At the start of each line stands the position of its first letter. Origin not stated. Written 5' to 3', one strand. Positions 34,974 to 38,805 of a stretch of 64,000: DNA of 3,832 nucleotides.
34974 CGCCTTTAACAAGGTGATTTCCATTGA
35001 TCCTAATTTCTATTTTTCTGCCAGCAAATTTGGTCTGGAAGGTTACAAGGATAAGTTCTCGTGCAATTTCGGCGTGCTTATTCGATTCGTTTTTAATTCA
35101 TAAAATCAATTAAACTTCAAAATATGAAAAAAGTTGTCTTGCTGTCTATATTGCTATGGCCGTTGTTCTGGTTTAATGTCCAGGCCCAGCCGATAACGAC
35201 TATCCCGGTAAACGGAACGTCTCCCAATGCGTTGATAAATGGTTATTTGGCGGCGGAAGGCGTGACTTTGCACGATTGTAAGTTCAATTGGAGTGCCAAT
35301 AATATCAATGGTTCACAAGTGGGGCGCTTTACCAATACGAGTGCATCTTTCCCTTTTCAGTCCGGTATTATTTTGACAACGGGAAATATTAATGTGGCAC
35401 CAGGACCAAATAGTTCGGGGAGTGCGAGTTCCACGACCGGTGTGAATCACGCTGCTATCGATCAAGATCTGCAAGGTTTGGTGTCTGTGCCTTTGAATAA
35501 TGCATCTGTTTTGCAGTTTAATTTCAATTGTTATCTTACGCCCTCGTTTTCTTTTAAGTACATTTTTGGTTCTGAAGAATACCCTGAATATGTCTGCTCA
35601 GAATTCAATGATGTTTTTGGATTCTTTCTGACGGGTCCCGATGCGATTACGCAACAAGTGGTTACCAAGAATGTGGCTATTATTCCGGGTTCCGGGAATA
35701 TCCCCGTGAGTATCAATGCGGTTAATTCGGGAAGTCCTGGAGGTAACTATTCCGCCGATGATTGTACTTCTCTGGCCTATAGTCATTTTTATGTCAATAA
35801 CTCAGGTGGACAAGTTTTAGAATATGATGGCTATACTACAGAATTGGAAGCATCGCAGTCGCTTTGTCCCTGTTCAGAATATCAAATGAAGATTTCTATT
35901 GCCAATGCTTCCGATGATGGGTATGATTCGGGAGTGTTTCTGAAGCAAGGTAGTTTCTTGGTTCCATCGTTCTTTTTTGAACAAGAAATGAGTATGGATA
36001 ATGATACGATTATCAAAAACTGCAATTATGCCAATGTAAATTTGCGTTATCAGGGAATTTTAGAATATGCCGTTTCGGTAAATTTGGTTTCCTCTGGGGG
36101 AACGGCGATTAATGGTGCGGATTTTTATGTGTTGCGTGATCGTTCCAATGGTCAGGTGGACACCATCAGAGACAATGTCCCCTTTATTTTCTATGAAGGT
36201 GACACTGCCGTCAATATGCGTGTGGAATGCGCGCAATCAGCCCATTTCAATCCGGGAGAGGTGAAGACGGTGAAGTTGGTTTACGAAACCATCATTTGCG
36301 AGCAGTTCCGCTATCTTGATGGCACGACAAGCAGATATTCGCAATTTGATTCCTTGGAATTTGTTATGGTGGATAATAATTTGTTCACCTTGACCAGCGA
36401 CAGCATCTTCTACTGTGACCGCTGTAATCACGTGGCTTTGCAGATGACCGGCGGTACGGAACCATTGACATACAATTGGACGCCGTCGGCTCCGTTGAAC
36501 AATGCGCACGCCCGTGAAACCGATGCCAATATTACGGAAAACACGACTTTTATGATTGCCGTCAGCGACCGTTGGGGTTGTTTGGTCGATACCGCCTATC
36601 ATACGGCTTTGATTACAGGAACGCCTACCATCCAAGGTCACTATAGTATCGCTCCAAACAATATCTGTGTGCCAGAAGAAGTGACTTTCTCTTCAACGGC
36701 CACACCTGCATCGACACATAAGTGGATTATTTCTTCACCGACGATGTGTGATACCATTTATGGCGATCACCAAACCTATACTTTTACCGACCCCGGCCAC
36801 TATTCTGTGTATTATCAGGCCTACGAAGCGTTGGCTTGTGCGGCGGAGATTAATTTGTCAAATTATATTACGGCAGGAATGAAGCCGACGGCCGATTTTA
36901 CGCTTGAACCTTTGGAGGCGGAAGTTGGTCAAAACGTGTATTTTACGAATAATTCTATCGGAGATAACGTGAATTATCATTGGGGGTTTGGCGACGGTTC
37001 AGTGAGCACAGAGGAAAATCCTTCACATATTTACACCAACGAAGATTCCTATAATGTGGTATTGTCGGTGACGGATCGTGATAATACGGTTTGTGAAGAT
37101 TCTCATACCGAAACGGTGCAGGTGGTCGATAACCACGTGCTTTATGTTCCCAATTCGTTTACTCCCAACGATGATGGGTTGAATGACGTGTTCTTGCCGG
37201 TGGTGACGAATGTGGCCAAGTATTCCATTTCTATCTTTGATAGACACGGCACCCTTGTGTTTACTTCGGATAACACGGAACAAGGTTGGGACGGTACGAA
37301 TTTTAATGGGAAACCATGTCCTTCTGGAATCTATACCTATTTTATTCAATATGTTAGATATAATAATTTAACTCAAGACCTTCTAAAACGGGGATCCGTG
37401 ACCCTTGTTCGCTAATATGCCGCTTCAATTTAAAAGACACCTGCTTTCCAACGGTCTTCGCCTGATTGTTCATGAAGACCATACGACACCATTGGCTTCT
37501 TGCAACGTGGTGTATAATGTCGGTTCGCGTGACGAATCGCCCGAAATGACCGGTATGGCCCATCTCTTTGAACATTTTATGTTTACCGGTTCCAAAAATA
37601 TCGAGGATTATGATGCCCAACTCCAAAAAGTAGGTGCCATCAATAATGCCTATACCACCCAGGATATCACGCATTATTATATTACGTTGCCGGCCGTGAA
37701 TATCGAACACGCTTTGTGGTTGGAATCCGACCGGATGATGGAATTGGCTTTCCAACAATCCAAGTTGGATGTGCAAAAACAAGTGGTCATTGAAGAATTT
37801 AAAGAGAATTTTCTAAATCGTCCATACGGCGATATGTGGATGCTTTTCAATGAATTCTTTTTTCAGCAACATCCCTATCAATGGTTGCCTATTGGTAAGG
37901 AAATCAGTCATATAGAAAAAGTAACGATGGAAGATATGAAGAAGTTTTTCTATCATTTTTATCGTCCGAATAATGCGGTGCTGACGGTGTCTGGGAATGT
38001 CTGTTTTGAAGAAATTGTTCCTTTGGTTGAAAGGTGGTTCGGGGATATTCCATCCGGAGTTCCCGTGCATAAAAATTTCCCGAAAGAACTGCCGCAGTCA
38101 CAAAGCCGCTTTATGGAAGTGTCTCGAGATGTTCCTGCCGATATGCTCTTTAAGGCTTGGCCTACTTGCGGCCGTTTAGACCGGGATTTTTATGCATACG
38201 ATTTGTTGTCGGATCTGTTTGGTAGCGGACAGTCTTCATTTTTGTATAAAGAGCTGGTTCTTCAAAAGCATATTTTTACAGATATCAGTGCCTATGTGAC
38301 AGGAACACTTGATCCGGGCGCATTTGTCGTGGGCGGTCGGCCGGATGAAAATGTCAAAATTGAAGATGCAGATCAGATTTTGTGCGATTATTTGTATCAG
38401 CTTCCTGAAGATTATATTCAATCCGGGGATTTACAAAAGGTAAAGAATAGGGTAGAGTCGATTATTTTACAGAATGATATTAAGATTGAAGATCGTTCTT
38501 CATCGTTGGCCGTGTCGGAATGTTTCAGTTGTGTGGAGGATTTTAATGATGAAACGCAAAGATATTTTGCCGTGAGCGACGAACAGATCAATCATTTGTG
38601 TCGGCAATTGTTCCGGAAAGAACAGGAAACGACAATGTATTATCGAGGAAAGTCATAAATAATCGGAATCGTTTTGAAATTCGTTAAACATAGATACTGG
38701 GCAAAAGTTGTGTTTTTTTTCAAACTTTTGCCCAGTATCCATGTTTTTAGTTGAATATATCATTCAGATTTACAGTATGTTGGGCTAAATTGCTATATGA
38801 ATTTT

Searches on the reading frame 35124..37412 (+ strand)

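Call 8: search_protein_families(library=pfam, proteins=[window:35124-37412:+])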
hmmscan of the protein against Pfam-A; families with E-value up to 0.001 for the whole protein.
window:35124-37412:+ (763 aa): 4 families
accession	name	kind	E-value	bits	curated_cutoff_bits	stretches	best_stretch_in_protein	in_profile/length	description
PF13585.12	CHU_C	-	6e-19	68.4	27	1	675-748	3-75/86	CHU_C Type IX secretion signal domain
PF18911.6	PKD_4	-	6.2e-15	55.5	27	1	588-667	4-85/85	PKD domain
PF00801.26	PKD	-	1.6e-10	41.3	23.5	1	599-654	11-70/80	PKD domain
PF13860.13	FlgD_ig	-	0.0007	20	27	0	696-742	21-74/79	FlgD Ig-like domain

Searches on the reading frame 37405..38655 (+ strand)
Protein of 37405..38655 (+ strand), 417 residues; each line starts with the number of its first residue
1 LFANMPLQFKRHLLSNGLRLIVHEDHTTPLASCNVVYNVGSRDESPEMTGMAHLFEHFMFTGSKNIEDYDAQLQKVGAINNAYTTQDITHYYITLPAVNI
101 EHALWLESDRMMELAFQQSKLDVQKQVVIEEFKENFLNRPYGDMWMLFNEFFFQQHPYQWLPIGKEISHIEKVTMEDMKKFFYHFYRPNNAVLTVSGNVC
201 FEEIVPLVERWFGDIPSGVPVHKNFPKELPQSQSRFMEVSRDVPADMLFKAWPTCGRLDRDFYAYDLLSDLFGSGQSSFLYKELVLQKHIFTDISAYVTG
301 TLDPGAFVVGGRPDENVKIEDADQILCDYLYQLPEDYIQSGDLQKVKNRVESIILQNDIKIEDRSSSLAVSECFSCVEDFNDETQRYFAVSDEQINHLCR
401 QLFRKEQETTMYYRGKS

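Call 8: search_protein_families(library=pfam, proteins=[window:37405-38655:+])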
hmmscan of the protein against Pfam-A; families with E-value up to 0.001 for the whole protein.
window:37405-38655:+ (417 aa): 2 families
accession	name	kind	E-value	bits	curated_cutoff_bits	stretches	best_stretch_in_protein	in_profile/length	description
PF05193.26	Peptidase_M16_C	-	3.5e-29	102.4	23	1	172-349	1-180/181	Peptidase M16 inactive domain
PF00675.25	Peptidase_M16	-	5.6e-20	72.2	22.3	1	21-134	3-118/149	Insulinase (Peptidase family M16)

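Call 14: find_homologous_proteins(query=window:37405-38655:+, max_evalue=1e-30)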
Query window:37405-38655:+ (417 aa): 7996 proteins with E <= 1e-30 among 8000 candidates; the best 120 are listed.
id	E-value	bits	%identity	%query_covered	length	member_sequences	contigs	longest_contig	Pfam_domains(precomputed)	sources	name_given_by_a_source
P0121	3.5e-285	963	100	99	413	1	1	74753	PF00675.26,PF05193.27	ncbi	-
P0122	1.3e-263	892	91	99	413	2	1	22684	PF00675.26,PF05193.27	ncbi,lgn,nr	ncbi:MAG: insulinase family protein [Bacteroidales bacterium]|nr:insulinase family protein [Bacteroi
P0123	8.5e-263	889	91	99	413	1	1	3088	PF00675.26,PF05193.27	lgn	-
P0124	1.2e-262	889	91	99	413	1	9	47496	PF00675.26,PF05193.27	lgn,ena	-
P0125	1.4e-262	889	91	99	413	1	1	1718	PF00675.26,PF05193.27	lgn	-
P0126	1.7e-262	888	91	99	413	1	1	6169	PF00675.26,PF05193.27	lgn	-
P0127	1.0e-261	886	91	99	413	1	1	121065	PF00675.26,PF05193.27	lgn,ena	-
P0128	1.1e-261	886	91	99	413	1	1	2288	PF00675.26,PF05193.27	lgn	-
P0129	1.1e-261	886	91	99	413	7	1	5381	PF00675.26,PF05193.27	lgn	-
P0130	2.5e-257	871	91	99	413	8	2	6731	PF00675.26,PF05193.27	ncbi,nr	ncbi:MAG: insulinase family protein [Bacteroidales bacterium]|nr:insulinase family protein [Bacteroi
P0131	1.0e-253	860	89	99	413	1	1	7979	PF00675.26,PF05193.27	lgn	-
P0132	6.8e-243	824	85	99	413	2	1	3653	PF00675.26,PF05193.27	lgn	-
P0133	9.7e-232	787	80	99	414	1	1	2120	PF00675.26,PF05193.27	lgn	-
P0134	1.4e-231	787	80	98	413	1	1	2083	PF00675.26,PF05193.27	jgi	-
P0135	1.5e-231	787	80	98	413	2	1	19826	PF00675.26,PF05193.27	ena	-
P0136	4.7e-231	785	80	99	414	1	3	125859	PF00675.26,PF05193.27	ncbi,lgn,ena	-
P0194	2.1e-224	763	77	99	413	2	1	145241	PF00675.26,PF05193.27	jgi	jgi:predicted Zn-dependent peptidase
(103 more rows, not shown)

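Call 15: find_encoding_contigs(protein=P0131, flank=8000, max_places=4)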
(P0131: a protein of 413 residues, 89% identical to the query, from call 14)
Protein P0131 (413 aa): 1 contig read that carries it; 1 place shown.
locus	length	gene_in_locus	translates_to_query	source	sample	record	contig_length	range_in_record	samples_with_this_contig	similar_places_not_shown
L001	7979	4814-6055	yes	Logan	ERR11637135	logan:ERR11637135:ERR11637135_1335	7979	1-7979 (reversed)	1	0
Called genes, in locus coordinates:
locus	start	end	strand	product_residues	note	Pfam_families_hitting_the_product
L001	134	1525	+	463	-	PF00890:FAD_binding_2 (weak), PF01134:GIDA (weak), PF03486:HI0933_like (faint), PF07992:Pyr_redox_2, PF13738:Pyr_redox_3, PF00070:Pyr_redox, PF02737:3HCDH_N (weak), PF02852:Pyr_redox_dim, +2 more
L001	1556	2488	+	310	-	-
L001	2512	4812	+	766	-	PF26766:Choice_anch_L, PF00801:PKD, PF18911:PKD_4, PF13585:CHU_C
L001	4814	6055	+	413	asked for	PF00675:Peptidase_M16, PF05193:Peptidase_M16_C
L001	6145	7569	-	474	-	PF01637:ATPase_2, PF13191:AAA_16 (faint), PF13173:AAA_14 (weak)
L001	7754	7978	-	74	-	?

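Call 16: find_encoding_contigs(protein=P0127, flank=6000, max_places=4)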
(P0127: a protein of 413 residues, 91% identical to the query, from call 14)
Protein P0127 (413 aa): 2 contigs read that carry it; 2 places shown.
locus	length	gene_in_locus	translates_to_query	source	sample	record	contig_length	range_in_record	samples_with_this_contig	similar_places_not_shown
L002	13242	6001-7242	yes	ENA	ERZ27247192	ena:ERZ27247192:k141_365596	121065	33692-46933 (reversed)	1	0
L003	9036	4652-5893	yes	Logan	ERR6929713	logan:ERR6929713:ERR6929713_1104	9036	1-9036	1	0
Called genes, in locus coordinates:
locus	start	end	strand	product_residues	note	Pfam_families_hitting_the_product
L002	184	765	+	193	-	PF02622:DUF179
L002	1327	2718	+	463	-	PF00890:FAD_binding_2 (weak), PF01134:GIDA (weak), PF03486:HI0933_like (faint), PF07992:Pyr_redox_2, PF13738:Pyr_redox_3, PF00070:Pyr_redox, PF02737:3HCDH_N (weak), PF02852:Pyr_redox_dim, +2 more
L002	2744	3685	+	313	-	-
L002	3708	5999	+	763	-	PF26766:Choice_anch_L, PF00801:PKD, PF18911:PKD_4, PF13585:CHU_C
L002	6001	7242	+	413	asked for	PF00675:Peptidase_M16, PF05193:Peptidase_M16_C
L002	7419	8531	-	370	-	PF03033:Glyco_transf_28, PF04101:Glyco_tran_28_C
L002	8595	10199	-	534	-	PF00117:GATase, PF07722:Peptidase_C26 (weak), PF02540:NAD_synthase (weak), PF00764:Arginosuc_synth (weak), PF06508:QueC (faint), PF00958:GMP_synt_C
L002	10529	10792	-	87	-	PF00216:Bac_DNA_binding, PF18291:HU-HIG (weak)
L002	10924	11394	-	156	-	PF00403:HMA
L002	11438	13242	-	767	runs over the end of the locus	PF13715:CarbopepD_reg_2, PF07715:Plug (weak), PF00593:TonB_dep_Rec_b-barrel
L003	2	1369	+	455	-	?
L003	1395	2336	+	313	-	-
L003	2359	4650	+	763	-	PF26766:Choice_anch_L, PF00801:PKD, PF18911:PKD_4, PF13585:CHU_C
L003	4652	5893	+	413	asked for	PF00675:Peptidase_M16, PF05193:Peptidase_M16_C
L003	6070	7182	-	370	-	PF03033:Glyco_transf_28, PF04101:Glyco_tran_28_C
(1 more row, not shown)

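Call 17: find_encoding_contigs(protein=P0124, flank=6000, max_places=9)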
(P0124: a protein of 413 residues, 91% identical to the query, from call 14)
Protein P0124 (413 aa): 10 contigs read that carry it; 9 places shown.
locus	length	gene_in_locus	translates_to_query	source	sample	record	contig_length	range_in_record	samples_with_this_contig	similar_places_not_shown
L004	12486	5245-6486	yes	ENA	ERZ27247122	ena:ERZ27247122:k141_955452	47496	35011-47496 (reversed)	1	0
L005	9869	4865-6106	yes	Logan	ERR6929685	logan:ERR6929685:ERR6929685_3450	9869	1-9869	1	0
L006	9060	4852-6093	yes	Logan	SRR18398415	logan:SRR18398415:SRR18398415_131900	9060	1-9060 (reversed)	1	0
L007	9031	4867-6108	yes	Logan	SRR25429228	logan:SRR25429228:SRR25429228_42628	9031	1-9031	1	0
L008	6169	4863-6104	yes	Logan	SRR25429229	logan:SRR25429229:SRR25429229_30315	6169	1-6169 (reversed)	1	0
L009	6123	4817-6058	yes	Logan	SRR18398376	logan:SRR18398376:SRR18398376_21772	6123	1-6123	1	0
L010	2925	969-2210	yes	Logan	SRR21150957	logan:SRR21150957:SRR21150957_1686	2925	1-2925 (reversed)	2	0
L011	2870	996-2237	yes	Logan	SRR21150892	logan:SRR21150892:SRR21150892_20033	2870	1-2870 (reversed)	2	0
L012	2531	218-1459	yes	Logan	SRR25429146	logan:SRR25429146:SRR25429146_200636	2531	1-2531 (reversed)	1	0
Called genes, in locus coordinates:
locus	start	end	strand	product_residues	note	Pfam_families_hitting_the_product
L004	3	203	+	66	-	?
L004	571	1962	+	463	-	PF00890:FAD_binding_2 (weak), PF01134:GIDA (weak), PF03486:HI0933_like (faint), PF07992:Pyr_redox_2, PF13738:Pyr_redox_3, PF00070:Pyr_redox, PF02737:3HCDH_N (weak), PF02852:Pyr_redox_dim, +2 more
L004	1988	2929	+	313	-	-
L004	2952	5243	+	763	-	PF26766:Choice_anch_L, PF00801:PKD, PF18911:PKD_4, PF13585:CHU_C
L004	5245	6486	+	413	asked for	PF00675:Peptidase_M16, PF05193:Peptidase_M16_C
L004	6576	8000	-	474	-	PF01637:ATPase_2, PF13191:AAA_16 (faint), PF13173:AAA_14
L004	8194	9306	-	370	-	PF03033:Glyco_transf_28, PF04101:Glyco_tran_28_C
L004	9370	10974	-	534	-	PF00117:GATase, PF07722:Peptidase_C26 (weak), PF02540:NAD_synthase (weak), PF00764:Arginosuc_synth (weak), PF06508:QueC (faint), PF00958:GMP_synt_C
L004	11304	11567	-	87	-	PF00216:Bac_DNA_binding, PF18291:HU-HIG (weak)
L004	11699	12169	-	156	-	PF00403:HMA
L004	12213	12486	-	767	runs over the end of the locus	PF13715:CarbopepD_reg_2, PF07715:Plug (weak), PF00593:TonB_dep_Rec_b-barrel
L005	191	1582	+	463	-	PF00890:FAD_binding_2 (weak), PF01134:GIDA (weak), PF03486:HI0933_like (faint), PF07992:Pyr_redox_2, PF13738:Pyr_redox_3, PF00070:Pyr_redox, PF02737:3HCDH_N (weak), PF02852:Pyr_redox_dim, +2 more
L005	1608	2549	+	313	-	-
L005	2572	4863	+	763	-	PF26766:Choice_anch_L, PF00801:PKD, PF18911:PKD_4, PF13585:CHU_C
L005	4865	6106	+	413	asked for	PF00675:Peptidase_M16, PF05193:Peptidase_M16_C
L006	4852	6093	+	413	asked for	PF00675:Peptidase_M16, PF05193:Peptidase_M16_C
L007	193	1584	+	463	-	PF00890:FAD_binding_2 (weak), PF01134:GIDA (weak), PF03486:HI0933_like (faint), PF07992:Pyr_redox_2, PF13738:Pyr_redox_3, PF00070:Pyr_redox, PF02737:3HCDH_N (weak), PF02852:Pyr_redox_dim, +2 more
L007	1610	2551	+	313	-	-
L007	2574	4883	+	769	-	PF26766:Choice_anch_L, PF00801:PKD, PF18911:PKD_4, PF13585:CHU_C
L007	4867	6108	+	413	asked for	PF00675:Peptidase_M16, PF05193:Peptidase_M16_C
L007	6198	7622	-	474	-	PF01637:ATPase_2, PF13191:AAA_16 (faint), PF13173:AAA_14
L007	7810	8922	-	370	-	PF03033:Glyco_transf_28, PF04101:Glyco_tran_28_C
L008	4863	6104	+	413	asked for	PF00675:Peptidase_M16, PF05193:Peptidase_M16_C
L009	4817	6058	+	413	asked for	PF00675:Peptidase_M16, PF05193:Peptidase_M16_C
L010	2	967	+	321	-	?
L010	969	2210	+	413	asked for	PF00675:Peptidase_M16, PF05193:Peptidase_M16_C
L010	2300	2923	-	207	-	?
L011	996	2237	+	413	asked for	PF00675:Peptidase_M16, PF05193:Peptidase_M16_C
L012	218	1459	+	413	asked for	PF00675:Peptidase_M16, PF05193:Peptidase_M16_C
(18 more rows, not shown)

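Call 21: find_encoding_contigs(protein=P0136, flank=4000, max_places=3)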
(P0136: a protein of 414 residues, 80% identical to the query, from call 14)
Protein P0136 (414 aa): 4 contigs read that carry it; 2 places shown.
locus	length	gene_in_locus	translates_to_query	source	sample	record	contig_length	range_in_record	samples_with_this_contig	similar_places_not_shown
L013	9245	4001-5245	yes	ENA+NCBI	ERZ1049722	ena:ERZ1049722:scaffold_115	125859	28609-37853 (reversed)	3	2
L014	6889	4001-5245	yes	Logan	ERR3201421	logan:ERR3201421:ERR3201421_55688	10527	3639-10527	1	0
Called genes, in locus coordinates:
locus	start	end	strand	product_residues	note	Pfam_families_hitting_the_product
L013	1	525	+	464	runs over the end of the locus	PF00890:FAD_binding_2 (weak), PF01134:GIDA (faint), PF03486:HI0933_like (faint), PF07992:Pyr_redox_2, PF12831:FAD_oxidored (faint), PF13738:Pyr_redox_3, PF00070:Pyr_redox, PF02852:Pyr_redox_dim, +1 more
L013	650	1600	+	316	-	PF13568:OMP_b-brl_2 (weak)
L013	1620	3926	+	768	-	PF26766:Choice_anch_L, PF00801:PKD, PF18911:PKD_4, PF13585:CHU_C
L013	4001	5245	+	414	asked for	PF00675:Peptidase_M16, PF05193:Peptidase_M16_C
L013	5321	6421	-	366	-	PF03033:Glyco_transf_28, PF04101:Glyco_tran_28_C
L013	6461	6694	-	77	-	PF12773:DZR (weak), PF13248:Zn_ribbon_3 (weak), PF13240:Zn_Ribbon_1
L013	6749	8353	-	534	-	PF00117:GATase, PF07722:Peptidase_C26 (weak), PF02540:NAD_synthase (weak), PF00958:GMP_synt_C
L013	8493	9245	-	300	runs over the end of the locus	PF01515:PTA_PTB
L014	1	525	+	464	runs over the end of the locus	PF00890:FAD_binding_2 (weak), PF01134:GIDA (faint), PF03486:HI0933_like (faint), PF07992:Pyr_redox_2, PF12831:FAD_oxidored (faint), PF13738:Pyr_redox_3, PF00070:Pyr_redox, PF02852:Pyr_redox_dim, +1 more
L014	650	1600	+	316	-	PF13568:OMP_b-brl_2 (weak)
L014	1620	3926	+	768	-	PF26766:Choice_anch_L, PF00801:PKD, PF18911:PKD_4, PF13585:CHU_C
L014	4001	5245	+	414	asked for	PF00675:Peptidase_M16, PF05193:Peptidase_M16_C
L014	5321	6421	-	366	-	PF03033:Glyco_transf_28, PF04101:Glyco_tran_28_C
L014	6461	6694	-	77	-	PF12773:DZR (weak), PF13248:Zn_ribbon_3 (weak), PF13240:Zn_Ribbon_1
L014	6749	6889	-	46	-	?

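Call 22: find_encoding_contigs(protein=P0194, flank=4000, max_places=2)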
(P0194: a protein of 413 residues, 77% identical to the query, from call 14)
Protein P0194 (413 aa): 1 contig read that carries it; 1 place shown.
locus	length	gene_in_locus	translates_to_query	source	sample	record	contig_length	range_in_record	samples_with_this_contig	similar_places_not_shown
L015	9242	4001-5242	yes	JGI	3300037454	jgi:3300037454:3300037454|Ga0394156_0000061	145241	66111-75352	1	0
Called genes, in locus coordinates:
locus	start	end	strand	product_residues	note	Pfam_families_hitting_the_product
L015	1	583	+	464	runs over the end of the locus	PF00890:FAD_binding_2 (weak), PF01134:GIDA (weak), PF01266:DAO (faint), PF02737:3HCDH_N (faint), PF07992:Pyr_redox_2, PF13738:Pyr_redox_3, PF00070:Pyr_redox, PF02852:Pyr_redox_dim, +3 more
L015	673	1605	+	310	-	-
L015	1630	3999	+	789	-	PF26766:Choice_anch_L, PF18911:PKD_4, PF00801:PKD, PF13585:CHU_C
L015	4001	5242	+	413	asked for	PF00675:Peptidase_M16, PF05193:Peptidase_M16_C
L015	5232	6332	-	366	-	PF03033:Glyco_transf_28, PF04101:Glyco_tran_28_C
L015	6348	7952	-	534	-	PF00117:GATase, PF07722:Peptidase_C26 (faint), PF02540:NAD_synthase (weak), PF00958:GMP_synt_C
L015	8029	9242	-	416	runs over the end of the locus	PF02844:GARS_N, PF01071:GARS_A, PF02655:ATP-grasp_3, PF02786:CPSase_L_D2 (weak), PF02843:GARS_C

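Call 23: find_encoding_contigs(protein=P0121, flank=10000, max_places=2)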
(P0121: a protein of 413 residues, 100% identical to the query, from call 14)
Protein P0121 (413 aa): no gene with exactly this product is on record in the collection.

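Call 74: find_encoding_contigs(protein=P0132, flank=4000, max_places=3)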
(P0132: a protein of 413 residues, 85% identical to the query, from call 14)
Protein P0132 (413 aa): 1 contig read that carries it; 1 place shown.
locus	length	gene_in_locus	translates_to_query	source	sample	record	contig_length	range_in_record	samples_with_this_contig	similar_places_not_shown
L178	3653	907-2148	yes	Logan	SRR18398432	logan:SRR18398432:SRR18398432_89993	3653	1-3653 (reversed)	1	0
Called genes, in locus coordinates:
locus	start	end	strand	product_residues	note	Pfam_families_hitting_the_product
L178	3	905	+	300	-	?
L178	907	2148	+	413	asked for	PF00675:Peptidase_M16, PF05193:Peptidase_M16_C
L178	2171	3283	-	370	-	PF03033:Glyco_transf_28, PF04101:Glyco_tran_28_C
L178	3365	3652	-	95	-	PF00958:GMP_synt_C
